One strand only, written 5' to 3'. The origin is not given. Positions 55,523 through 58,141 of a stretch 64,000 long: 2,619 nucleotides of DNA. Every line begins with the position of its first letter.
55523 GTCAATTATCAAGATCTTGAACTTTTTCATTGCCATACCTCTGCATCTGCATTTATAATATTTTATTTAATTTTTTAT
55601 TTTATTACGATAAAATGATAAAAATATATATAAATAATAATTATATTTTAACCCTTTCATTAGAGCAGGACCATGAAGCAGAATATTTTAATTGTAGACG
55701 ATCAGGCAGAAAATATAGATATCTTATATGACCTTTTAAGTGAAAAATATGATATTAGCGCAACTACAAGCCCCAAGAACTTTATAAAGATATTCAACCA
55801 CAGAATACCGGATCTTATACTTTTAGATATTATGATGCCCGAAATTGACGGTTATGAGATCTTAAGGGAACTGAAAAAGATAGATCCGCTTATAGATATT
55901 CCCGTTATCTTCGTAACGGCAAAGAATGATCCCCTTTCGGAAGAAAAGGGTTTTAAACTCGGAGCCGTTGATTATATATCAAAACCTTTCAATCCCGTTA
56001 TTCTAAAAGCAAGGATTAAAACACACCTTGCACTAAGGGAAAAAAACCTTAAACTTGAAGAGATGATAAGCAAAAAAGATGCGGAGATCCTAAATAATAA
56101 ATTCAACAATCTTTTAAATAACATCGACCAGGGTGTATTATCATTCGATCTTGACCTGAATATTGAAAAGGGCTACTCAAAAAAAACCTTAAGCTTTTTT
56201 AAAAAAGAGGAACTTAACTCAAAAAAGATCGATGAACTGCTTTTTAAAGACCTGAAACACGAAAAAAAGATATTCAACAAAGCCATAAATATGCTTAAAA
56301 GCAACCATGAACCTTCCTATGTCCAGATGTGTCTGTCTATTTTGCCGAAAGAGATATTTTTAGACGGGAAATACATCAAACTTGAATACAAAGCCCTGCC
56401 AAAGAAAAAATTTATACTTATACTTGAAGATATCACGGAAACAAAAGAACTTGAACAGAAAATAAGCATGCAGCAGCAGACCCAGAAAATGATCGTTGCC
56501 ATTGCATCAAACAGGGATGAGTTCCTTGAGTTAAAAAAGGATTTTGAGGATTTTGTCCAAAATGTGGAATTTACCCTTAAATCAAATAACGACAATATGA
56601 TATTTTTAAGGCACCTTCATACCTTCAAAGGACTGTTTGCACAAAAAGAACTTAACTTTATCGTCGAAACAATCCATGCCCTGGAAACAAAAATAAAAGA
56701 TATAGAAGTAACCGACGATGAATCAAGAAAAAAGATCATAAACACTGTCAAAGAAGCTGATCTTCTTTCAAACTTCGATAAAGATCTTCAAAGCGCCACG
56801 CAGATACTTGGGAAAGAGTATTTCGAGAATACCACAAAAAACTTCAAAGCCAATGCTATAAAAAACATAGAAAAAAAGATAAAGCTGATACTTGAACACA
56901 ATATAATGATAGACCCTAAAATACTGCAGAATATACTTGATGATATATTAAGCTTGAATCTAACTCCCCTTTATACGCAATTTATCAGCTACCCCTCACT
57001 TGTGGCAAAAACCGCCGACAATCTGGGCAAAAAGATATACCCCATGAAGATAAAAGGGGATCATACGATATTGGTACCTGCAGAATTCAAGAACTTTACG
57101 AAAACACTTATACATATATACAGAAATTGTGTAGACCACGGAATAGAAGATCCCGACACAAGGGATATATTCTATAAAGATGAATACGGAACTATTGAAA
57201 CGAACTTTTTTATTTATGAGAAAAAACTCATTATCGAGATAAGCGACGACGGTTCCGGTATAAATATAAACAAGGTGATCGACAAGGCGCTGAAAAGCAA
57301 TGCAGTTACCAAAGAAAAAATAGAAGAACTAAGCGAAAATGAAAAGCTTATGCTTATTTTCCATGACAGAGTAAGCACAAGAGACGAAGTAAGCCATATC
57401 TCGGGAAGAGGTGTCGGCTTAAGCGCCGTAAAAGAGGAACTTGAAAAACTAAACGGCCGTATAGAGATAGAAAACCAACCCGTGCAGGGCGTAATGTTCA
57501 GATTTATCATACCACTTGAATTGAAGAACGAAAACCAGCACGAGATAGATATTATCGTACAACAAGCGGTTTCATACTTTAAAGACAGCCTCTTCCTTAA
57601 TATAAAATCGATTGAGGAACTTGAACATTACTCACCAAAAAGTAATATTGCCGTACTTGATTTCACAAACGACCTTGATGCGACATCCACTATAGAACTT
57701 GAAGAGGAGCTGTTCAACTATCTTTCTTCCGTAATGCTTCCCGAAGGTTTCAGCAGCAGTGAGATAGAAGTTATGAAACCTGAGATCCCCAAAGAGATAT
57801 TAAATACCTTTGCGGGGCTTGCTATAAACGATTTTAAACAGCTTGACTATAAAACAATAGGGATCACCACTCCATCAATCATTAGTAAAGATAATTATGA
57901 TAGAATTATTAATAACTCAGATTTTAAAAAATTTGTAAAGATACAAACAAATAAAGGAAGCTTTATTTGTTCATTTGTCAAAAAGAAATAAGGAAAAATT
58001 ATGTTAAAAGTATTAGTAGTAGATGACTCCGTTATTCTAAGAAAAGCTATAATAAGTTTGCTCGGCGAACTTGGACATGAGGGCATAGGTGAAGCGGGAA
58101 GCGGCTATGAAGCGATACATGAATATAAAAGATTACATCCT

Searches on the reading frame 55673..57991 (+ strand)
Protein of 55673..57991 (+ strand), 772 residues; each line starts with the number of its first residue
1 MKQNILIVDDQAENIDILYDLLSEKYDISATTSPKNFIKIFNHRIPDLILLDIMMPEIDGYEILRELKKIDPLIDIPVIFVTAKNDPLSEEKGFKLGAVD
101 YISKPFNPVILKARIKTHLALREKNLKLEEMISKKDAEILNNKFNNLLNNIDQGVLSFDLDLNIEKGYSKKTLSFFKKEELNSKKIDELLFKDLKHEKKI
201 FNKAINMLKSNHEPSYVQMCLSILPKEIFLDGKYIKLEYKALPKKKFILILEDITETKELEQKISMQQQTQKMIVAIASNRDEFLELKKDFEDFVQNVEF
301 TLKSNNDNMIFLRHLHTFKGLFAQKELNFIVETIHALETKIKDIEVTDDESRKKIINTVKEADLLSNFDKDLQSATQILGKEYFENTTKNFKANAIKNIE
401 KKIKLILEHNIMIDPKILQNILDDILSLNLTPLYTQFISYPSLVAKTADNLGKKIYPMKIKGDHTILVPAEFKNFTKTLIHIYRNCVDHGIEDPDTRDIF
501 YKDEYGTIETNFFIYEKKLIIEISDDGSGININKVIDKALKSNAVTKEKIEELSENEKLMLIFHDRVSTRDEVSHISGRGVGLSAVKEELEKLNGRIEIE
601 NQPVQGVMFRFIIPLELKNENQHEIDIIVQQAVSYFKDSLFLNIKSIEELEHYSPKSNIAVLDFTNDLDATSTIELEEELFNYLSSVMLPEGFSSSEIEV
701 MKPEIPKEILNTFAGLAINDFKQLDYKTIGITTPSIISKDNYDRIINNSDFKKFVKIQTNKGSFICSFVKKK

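Call 75: search_protein_families(library=pfam, proteins=[window:55673-57991:+], max_evalue=0.00001)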
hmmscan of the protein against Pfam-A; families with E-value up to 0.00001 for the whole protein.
window:55673-57991:+ (772 aa): 2 families
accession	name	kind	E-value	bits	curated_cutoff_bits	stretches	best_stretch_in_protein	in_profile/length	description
PF00072.30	Response_reg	-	6.2e-25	88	30.2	1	5-115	1-110/111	Response regulator receiver domain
PF02518.31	HATPase_c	-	1.5e-12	48.4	26.4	1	478-616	5-110/111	Histidine kinase-, DNA gyrase B-, and HSP90-like ATPase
